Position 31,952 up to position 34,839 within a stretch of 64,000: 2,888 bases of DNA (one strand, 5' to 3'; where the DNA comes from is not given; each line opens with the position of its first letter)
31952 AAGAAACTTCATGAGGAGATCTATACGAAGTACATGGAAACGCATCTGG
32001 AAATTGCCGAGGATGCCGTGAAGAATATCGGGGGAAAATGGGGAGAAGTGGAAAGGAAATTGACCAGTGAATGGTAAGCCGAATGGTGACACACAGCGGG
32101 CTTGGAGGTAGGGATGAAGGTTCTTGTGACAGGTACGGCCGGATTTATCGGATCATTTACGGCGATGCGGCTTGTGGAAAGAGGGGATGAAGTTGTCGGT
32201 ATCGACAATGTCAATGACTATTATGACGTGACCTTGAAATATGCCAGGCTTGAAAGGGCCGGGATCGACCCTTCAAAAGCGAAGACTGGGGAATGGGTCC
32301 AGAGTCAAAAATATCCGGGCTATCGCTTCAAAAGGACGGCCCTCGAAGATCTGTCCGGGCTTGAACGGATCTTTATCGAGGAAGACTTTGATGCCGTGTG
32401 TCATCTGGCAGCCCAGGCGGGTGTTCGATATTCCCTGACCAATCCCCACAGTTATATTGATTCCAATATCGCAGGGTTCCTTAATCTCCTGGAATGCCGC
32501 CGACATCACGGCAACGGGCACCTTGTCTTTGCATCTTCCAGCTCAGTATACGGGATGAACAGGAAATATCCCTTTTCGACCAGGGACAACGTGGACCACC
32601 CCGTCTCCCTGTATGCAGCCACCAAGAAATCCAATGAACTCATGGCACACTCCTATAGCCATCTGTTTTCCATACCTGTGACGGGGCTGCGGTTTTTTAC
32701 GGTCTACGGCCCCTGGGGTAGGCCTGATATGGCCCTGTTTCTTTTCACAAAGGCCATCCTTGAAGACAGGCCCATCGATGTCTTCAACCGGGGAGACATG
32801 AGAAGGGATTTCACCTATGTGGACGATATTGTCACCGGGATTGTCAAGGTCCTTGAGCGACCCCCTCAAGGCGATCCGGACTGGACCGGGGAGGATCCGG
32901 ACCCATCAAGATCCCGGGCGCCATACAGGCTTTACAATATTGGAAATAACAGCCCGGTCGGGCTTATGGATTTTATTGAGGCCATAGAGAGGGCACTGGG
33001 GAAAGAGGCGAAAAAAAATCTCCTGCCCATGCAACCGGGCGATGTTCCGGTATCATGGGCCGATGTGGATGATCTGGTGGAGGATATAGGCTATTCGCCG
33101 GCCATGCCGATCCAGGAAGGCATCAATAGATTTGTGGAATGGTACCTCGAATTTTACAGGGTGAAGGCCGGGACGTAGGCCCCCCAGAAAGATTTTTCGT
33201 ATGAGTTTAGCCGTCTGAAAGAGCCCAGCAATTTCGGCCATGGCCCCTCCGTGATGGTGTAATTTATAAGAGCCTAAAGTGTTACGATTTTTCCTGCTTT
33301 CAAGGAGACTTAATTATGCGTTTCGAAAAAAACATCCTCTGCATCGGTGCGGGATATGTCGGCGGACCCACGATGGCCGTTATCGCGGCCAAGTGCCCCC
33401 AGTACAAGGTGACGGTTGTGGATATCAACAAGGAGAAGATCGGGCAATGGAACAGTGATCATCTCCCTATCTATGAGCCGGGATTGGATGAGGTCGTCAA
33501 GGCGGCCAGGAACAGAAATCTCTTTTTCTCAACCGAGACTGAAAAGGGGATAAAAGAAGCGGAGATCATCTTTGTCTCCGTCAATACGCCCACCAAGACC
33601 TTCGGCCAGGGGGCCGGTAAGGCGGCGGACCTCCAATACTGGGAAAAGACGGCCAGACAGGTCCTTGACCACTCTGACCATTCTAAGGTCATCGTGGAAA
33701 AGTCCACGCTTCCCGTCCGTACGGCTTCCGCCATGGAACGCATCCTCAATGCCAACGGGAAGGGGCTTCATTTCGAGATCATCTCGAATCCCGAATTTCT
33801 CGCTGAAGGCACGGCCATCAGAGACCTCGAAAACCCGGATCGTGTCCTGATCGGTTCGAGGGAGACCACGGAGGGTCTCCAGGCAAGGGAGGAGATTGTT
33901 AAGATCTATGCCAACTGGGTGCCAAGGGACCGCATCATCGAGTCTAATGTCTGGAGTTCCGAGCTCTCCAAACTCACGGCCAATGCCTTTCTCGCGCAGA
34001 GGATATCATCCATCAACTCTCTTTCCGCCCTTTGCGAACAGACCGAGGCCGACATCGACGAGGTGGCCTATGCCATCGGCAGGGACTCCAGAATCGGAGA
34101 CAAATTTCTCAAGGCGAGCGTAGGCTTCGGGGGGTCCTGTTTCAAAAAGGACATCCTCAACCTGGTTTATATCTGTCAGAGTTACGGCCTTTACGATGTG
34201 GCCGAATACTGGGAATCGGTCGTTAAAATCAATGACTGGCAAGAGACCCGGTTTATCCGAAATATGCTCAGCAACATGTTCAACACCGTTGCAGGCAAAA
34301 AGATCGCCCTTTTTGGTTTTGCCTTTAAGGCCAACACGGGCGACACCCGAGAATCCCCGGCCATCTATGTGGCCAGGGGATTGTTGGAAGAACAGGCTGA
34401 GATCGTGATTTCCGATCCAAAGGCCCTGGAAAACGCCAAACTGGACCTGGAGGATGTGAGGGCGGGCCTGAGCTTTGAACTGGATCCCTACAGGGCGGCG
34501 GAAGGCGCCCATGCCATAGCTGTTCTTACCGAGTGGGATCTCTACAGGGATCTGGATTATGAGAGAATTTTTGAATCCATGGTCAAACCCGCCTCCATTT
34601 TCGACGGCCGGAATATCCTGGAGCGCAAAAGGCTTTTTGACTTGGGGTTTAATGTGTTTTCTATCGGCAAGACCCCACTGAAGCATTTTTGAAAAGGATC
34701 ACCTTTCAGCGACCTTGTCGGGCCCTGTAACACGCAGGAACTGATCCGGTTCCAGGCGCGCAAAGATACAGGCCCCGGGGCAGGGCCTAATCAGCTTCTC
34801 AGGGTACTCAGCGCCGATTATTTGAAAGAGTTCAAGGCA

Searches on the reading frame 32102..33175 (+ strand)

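Call 42: search_protein_families(library=pfam, proteins=[window:32102-33175:+], max_evalue=0.001)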
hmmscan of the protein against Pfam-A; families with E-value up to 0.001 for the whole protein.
window:32102-33175:+ (358 aa): 5 families
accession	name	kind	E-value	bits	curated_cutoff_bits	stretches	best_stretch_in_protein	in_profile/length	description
PF01370.27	Epimerase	-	4.9e-50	170.6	20.9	1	7-259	1-233/240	NAD dependent epimerase/dehydratase family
PF16363.11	GDP_Man_Dehyd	-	7.9e-46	157.5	27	1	8-343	1-331/332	GDP-mannose 4,6 dehydratase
PF04321.23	RmlD_sub_bind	-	1.8e-10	40.8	27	1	5-257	1-203/287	RmlD substrate binding domain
PF01073.25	3Beta_HSD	-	4.2e-08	33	22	1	8-306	1-275/280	3-beta hydroxysteroid dehydrogenase/isomerase family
PF02719.21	Polysacc_synt_2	-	7.5e-06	25.8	20.2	1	7-242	1-208/293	Polysaccharide biosynthesis protein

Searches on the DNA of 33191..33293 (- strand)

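Call 38: search_dna_similar(query=window:33191-33293:-, collection=plasmids, mode=distant, max_evalue=10, max_rows=20)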
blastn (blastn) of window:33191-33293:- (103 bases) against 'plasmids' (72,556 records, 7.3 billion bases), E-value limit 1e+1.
Records with a match: 6; places in all: 6; records where one place covers at least 80% of the query: 0.
Best place of each record, by identity: 95-99% 2; 90-95% 2; 80-90% 2.
By first word of the organism name: Buchnera 2; Sinorhizobium 1; Bradyrhizobium 1; Streptomyces 1; Rhizobium 1.
By predicted mobility (MOB-suite, as given by PLSDB): non-mobilizable 4; conjugative 1; mobilizable 1.
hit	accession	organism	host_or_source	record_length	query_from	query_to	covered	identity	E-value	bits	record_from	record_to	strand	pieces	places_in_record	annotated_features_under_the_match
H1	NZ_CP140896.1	Sinorhizobium medicae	Medicago lupulina,whole organism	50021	37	66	29%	86.7%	3e+0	37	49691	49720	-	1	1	hypothetical protein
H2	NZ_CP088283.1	Bradyrhizobium quebecense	soybean cv. AC Glengarry,Cell ...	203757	41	69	28%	89.7%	9e-1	40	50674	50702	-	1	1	none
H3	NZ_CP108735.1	Streptomyces sp. NBC_00984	-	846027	36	62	26%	92.9%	9e-1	39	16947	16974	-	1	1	none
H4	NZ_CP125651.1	Rhizobium sp. BT04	Phaseolus vulgaris,Pure culture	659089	29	55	26%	92.6%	3e+0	37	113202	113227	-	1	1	Lrp/AsnC family transcriptional regulator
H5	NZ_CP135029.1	Buchnera aphidicola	Mindarus keteleerifoliae,metagenomic ...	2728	16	40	24%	96.0%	3e+0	38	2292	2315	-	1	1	gamma-glutamyl-gamma-aminobutyrate hydrolase family protein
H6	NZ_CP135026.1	Buchnera aphidicola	Mindarus keteleerifoliae,metagenomic ...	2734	16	40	24%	96.0%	3e+0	38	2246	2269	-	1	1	gamma-glutamyl-gamma-aminobutyrate hydrolase family protein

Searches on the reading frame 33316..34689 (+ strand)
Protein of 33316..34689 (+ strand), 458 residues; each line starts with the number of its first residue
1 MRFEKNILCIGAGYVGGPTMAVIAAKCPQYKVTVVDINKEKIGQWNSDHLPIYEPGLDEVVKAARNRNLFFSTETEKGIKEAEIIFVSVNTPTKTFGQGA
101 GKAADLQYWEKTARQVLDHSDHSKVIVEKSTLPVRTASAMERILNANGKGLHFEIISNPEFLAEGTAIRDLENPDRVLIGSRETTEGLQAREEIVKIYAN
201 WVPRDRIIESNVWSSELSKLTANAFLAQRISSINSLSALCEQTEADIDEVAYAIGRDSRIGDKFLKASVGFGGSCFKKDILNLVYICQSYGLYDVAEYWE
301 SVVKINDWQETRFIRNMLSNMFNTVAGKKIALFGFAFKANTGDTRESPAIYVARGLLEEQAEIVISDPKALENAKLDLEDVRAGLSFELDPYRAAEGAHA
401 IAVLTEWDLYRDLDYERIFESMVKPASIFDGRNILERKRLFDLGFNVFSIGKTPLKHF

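Call 27: find_homologous_proteins(query=window:33316-34689:+, max_evalue=1e-50)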
Query window:33316-34689:+ (458 aa): 8000 proteins with E <= 1e-50 among 8000 candidates; the best 120 are listed.
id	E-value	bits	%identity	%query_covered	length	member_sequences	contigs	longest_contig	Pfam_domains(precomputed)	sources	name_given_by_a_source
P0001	0.0e+0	1023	99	100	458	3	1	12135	PF00984.25,PF03721.21,PF03720.23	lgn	-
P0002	5.8e-260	881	83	100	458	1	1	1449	PF00984.25,PF03721.21,PF03720.23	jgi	jgi:UDPglucose 6-dehydrogenase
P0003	8.8e-259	877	83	100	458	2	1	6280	PF00984.25,PF03721.21,PF03720.23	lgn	-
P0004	4.0e-258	875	83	100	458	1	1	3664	PF00984.25,PF03721.21,PF03720.23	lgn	-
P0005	8.1e-258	874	83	100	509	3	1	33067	PF00984.25,PF03721.21,PF03720.23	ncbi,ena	-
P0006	2.0e-257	872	83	100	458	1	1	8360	PF00984.25,PF03721.21,PF03720.23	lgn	-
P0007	2.3e-257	872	83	100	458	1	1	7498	PF00984.25,PF03721.21,PF03720.23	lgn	-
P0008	1.4e-256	870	84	100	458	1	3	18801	PF00984.25,PF03721.21,PF03720.23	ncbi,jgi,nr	ncbi:MAG: UDP-glucose 6-dehydrogenase [Deltaproteobacteria bacterium]|nr:UDP-glucose 6-dehydrogenase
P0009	1.4e-256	870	84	100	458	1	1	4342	PF00984.25,PF03721.21,PF03720.23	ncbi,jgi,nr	ncbi:MAG: UDP-glucose 6-dehydrogenase [Deltaproteobacteria bacterium]|nr:UDP-glucose 6-dehydrogenase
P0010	7.9e-256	867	83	100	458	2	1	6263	PF00984.25,PF03721.21,PF03720.23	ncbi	ncbi:MAG: nucleotide sugar dehydrogenase [Desulfobacteraceae bacterium]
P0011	1.2e-255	867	83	100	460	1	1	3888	PF00984.25,PF03721.21,PF03720.23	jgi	jgi:UDPglucose 6-dehydrogenase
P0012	1.2e-255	867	81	100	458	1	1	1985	PF00984.25,PF03721.21,PF03720.23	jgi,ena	-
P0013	1.5e-255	866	83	100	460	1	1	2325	PF00984.25,PF03721.21,PF03720.23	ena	-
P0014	2.6e-255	865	82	100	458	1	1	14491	PF00984.25,PF03721.21,PF03720.23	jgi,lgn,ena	-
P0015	3.0e-255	865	82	99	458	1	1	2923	PF00984.25,PF03721.21,PF03720.23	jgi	-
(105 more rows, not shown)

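Call 28: find_encoding_contigs(protein=P0001, flank=10000, max_places=6)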
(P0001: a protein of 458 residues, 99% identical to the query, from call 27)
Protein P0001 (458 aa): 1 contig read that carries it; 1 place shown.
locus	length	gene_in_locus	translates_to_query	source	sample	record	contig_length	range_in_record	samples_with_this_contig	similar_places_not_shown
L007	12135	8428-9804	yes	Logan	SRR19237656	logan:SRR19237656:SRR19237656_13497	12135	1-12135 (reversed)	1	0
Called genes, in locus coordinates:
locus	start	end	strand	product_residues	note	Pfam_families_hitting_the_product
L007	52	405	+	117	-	-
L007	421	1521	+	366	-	PF01594:AI-2E_transport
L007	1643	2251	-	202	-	PF01464:SLT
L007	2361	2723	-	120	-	-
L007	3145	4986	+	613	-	PF19676:DUF6178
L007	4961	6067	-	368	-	PF01658:Inos-1-P_synth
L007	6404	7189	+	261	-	PF01048:PNP_UDP_1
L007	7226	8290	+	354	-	PF01073:3Beta_HSD, PF01370:Epimerase, PF02719:Polysacc_synt_2 (faint), PF04321:RmlD_sub_bind, PF16363:GDP_Man_Dehyd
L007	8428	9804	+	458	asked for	PF03721:UDPG_MGDP_dh_N, PF00984:UDPG_MGDP_dh, PF03720:UDPG_MGDP_dh_C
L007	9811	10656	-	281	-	-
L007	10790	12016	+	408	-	PF03453:MoeA_N, PF00994:MoCF_biosynth, PF03454:MoeA_C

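Call 29: find_encoding_contigs(protein=P0005, flank=10000, max_places=4)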
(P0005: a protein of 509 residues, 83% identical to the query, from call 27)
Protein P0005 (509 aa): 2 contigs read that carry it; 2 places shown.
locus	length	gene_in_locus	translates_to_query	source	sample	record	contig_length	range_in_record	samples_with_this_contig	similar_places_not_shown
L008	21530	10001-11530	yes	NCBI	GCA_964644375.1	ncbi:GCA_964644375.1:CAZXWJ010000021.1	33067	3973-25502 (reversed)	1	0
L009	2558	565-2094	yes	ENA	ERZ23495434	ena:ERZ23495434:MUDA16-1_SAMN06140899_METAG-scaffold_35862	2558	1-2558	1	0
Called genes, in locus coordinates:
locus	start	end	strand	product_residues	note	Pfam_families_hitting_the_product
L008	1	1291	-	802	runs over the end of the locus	PF00515:TPR_1 (faint), PF07719:TPR_2 (faint), PF13174:TPR_6 (faint), PF13181:TPR_8 (faint), PF07660:STN (weak), PF03958:Secretin_N (weak), PF00263:Secretin, PF05036:SPOR, +5 more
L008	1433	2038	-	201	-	-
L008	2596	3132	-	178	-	PF04350:PilO (weak)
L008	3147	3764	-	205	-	PF05137:PilN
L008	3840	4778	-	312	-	PF11104:PilM_2 (faint)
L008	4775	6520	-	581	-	PF05157:MshEN, PF00437:T2SSE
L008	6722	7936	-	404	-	PF00482:T2SSF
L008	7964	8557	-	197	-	PF00027:cNMP_binding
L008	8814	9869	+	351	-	PF01073:3Beta_HSD, PF01370:Epimerase, PF02719:Polysacc_synt_2, PF04321:RmlD_sub_bind, PF07993:NAD_binding_4 (faint), PF16363:GDP_Man_Dehyd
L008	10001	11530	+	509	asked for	PF03721:UDPG_MGDP_dh_N, PF00984:UDPG_MGDP_dh, PF03720:UDPG_MGDP_dh_C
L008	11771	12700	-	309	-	PF01758:SBF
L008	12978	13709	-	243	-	-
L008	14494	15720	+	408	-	PF03453:MoeA_N, PF00994:MoCF_biosynth, PF03454:MoeA_C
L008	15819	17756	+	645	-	PF03453:MoeA_N, PF00994:MoCF_biosynth, PF03454:MoeA_C (weak), PF12727:PBP_like, PF12974:Phosphonate-bd (faint)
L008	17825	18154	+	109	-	PF00126:HTH_1 (weak)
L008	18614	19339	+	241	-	PF01618:MotA_ExbB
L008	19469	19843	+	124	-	PF02472:ExbD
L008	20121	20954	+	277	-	PF13103:TonB_2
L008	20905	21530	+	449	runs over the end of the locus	PF04052:TolB_N, PF26550:Tricorn_2nd, PF26549:Tricorn_N, PF26549:Tricorn_N, PF07676:PD40, PF26550:Tricorn_2nd, PF26549:Tricorn_N, PF07676:PD40, +6 more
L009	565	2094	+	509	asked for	PF03721:UDPG_MGDP_dh_N, PF00984:UDPG_MGDP_dh, PF03720:UDPG_MGDP_dh_C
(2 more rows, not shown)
